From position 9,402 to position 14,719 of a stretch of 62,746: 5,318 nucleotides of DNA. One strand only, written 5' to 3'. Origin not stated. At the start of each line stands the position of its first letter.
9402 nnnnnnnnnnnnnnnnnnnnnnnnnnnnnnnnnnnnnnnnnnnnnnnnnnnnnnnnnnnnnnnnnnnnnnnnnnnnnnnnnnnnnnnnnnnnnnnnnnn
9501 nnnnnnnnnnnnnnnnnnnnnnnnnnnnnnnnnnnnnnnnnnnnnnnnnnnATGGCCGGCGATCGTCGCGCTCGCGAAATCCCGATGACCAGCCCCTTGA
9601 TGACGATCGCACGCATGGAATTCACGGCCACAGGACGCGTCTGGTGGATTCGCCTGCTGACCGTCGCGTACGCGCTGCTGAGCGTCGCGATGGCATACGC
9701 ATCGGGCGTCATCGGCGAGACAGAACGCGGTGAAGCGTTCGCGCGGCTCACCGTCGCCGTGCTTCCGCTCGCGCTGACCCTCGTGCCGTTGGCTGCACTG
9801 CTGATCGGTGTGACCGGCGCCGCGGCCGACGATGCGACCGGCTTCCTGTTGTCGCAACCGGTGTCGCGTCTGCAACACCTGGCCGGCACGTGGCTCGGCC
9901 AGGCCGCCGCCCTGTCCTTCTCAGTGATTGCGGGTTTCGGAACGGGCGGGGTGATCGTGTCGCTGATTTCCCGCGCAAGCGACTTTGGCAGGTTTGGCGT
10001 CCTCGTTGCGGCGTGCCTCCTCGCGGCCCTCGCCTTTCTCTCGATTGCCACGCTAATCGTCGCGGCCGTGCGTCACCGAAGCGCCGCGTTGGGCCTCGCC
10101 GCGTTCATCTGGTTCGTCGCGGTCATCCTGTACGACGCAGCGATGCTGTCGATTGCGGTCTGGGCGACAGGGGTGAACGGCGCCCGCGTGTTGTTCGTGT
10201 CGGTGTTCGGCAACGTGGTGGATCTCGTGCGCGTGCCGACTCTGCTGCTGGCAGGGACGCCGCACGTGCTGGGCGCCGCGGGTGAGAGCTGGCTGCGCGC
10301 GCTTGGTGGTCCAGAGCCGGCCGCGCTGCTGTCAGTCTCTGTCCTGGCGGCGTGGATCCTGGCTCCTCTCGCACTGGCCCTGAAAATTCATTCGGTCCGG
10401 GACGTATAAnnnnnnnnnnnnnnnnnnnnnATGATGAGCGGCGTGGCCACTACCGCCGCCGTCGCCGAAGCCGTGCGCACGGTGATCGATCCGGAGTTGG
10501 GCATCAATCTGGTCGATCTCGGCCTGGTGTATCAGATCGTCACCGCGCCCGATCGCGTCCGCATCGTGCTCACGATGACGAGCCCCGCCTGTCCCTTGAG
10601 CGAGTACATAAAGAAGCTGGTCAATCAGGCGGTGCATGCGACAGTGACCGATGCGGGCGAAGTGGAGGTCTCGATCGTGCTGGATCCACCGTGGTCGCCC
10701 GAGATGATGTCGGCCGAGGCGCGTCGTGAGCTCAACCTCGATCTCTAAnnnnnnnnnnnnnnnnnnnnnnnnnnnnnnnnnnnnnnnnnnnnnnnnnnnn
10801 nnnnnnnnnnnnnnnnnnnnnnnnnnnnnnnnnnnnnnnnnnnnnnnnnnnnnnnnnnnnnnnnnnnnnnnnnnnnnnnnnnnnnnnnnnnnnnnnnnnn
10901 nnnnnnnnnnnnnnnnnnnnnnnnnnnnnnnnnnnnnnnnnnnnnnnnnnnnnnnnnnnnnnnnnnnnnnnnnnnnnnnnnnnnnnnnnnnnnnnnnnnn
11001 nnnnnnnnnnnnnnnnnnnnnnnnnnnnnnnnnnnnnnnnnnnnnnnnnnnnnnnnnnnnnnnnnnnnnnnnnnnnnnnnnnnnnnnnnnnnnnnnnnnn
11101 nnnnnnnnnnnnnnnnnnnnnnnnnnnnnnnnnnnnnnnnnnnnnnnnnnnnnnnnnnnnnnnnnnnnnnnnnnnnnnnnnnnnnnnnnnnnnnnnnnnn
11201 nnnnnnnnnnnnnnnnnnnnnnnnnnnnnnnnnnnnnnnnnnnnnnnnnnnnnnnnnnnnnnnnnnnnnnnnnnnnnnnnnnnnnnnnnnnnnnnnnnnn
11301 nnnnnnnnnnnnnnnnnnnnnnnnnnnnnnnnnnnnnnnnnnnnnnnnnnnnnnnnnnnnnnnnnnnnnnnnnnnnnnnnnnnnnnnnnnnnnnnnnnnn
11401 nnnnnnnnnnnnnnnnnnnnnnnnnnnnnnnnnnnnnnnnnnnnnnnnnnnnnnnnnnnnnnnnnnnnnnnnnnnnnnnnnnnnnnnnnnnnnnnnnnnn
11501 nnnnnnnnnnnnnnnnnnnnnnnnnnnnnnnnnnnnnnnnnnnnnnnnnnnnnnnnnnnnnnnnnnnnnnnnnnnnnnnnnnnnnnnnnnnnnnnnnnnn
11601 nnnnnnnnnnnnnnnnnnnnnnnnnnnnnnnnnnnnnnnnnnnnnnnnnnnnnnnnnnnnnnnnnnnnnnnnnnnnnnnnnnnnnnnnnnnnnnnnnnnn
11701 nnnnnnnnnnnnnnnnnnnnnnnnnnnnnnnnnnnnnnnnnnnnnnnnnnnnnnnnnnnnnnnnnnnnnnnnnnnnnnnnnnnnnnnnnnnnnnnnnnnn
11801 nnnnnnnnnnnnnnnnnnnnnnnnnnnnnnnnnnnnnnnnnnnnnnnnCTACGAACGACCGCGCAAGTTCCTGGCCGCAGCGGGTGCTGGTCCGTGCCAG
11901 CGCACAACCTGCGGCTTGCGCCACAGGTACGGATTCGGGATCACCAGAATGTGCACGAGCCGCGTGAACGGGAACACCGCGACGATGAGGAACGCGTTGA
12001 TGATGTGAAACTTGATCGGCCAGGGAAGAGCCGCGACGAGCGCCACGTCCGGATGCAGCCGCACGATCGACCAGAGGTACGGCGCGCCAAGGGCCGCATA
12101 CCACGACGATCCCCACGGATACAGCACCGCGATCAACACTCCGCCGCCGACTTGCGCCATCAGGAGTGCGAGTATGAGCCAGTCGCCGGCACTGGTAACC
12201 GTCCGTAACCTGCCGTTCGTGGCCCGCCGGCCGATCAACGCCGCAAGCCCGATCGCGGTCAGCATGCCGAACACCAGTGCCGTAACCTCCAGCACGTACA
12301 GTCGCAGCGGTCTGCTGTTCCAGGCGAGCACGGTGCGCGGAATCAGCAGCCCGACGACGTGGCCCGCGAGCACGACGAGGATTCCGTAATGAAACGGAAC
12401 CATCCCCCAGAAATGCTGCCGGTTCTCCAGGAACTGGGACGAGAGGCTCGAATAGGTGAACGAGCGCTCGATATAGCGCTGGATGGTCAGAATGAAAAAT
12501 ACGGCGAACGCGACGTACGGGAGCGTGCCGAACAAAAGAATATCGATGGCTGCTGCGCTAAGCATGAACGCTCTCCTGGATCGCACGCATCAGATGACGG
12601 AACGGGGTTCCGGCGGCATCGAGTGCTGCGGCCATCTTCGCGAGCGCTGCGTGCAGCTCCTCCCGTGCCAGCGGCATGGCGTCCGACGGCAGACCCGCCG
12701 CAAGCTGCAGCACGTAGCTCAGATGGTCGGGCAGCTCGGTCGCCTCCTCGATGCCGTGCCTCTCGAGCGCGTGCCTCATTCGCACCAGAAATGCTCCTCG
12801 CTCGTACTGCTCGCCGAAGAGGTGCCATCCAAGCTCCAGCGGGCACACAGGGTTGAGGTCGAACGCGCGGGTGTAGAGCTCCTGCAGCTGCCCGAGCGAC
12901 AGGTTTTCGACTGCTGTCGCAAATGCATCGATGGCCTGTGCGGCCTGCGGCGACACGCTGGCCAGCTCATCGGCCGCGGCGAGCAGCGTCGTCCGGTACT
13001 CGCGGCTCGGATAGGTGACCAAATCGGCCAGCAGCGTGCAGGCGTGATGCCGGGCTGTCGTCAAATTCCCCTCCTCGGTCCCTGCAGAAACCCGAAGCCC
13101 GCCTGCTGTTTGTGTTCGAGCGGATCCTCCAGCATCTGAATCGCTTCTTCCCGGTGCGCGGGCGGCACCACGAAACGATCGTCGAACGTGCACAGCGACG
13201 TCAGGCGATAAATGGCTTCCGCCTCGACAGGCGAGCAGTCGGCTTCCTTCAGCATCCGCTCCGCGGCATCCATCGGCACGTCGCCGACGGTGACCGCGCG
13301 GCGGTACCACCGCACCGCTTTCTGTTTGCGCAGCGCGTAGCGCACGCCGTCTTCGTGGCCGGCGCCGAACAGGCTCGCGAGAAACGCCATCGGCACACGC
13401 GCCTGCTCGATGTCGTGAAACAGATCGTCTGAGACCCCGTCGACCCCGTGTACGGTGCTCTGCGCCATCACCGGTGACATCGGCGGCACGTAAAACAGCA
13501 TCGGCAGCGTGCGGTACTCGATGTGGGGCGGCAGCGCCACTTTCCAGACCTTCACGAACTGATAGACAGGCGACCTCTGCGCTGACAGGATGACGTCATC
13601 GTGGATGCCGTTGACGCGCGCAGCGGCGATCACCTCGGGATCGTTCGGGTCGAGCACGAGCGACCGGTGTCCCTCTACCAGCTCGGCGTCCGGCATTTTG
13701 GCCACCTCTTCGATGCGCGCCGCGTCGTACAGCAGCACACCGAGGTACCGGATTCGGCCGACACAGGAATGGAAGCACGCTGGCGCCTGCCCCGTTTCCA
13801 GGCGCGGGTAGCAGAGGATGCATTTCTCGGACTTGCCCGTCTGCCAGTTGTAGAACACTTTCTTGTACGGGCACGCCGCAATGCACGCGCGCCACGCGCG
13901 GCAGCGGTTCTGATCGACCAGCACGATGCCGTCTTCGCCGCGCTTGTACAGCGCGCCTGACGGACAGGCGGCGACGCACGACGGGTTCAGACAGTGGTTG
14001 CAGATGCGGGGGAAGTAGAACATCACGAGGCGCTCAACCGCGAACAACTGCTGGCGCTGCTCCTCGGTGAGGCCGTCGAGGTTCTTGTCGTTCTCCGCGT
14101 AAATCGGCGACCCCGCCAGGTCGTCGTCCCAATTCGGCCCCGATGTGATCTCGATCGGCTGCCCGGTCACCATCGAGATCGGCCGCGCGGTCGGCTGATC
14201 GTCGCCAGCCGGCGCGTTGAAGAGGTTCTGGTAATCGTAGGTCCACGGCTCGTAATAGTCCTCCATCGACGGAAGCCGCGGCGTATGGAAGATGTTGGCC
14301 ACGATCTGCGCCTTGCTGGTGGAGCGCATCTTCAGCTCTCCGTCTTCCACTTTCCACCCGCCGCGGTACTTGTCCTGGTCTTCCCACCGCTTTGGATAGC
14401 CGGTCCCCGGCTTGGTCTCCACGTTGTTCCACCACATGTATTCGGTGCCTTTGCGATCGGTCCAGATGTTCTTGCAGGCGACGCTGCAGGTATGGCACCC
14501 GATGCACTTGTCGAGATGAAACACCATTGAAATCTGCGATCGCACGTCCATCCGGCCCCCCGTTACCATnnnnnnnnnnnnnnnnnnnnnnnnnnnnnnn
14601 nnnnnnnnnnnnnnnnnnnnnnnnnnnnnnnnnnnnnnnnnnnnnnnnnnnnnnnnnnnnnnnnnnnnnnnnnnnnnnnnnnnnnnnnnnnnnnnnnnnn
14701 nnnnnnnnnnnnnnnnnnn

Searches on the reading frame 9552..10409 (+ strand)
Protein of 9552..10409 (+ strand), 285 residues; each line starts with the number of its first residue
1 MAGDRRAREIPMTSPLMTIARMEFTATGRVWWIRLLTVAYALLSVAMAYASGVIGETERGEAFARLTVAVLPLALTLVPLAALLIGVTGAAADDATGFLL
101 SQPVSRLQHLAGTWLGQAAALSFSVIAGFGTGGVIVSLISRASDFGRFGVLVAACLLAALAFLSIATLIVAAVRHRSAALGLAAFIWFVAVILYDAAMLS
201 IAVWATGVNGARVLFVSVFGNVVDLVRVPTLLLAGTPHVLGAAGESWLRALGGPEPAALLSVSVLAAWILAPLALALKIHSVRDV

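Call 9: search_protein_families(library=pfam, proteins=[window:9552-10409:+], max_evalue=0.00001)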
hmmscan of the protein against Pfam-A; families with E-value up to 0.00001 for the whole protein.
window:9552-10409:+ (285 aa): 1 family
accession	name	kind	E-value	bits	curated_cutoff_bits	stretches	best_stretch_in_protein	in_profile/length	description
PF12679.13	ABC2_membrane_2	-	8.7e-14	51.9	27.2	1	17-279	1-277/283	ABC-2 family transporter protein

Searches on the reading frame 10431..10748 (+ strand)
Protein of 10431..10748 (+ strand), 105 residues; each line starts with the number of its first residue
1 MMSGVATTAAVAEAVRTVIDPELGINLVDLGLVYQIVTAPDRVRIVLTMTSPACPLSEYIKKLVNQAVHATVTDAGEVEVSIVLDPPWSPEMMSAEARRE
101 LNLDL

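Call 10: search_protein_families(library=pfam, proteins=[window:10431-10748:+], max_evalue=0.00001)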
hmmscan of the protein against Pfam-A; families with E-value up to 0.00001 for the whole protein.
window:10431-10748:+ (105 aa): 1 family
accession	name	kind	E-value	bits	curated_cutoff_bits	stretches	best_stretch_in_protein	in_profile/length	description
PF01883.24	FeS_assembly_P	-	1.5e-18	67.3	23.5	1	9-80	2-73/73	Iron-sulfur cluster assembly protein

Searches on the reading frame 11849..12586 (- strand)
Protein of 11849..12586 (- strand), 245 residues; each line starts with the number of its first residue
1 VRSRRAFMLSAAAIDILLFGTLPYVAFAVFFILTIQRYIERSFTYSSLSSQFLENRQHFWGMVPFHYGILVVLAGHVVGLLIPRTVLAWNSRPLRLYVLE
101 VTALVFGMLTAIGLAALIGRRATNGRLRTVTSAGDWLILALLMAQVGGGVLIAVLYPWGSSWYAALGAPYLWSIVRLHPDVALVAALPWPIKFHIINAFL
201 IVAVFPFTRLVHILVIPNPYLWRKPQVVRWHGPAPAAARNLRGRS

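Call 10: search_protein_families(library=pfam, proteins=[window:11849-12586:-], max_evalue=0.00001)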
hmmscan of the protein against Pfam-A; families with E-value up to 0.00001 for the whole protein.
window:11849-12586:- (245 aa): 1 family
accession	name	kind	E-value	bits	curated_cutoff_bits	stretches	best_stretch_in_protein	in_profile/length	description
PF02665.19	Nitrate_red_gam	-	9.3e-61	205.6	22.9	1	16-231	2-217/217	Nitrate reductase gamma subunit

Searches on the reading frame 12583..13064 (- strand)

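Call 12: search_protein_families(library=pfam, proteins=[window:12583-13064:-], max_evalue=0.00001)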
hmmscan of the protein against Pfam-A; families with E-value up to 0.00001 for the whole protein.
window:12583-13064:- (160 aa): 1 family
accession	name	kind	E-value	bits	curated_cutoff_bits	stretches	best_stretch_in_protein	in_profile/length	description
PF02613.20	Nitrate_red_del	-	2.5e-13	50.7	22.2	1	38-154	5-129/136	Nitrate reductase delta subunit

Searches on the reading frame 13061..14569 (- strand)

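Call 10: search_protein_families(library=pfam, proteins=[window:13061-14569:-], max_evalue=0.00001)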
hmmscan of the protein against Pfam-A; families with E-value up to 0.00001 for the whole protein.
window:13061-14569:- (502 aa): 6 families
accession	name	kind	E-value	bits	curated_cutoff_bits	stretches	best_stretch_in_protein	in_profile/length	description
PF13247.11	Fer4_11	-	1.9e-37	127.9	26.2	1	182-278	2-99/100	4Fe-4S dicluster domain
PF14711.11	Nitr_red_bet_C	-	3.1e-16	59.2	27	1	364-439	1-73/81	Respiratory nitrate reductase beta C-terminal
PF13237.11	Fer4_10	-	1.2e-11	44.8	25.5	1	187-234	6-53/53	4Fe-4S dicluster domain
PF12838.12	Fer4_7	-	1.2e-09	38.9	27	1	190-236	2-51/52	4Fe-4S dicluster domain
PF12797.12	Fer4_2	-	6.9e-07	29.3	24.5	0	15-33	3-21/22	4Fe-4S binding domain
PF12837.12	Fer4_6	-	7.9e-06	26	25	0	187-207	6-24/24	4Fe-4S binding domain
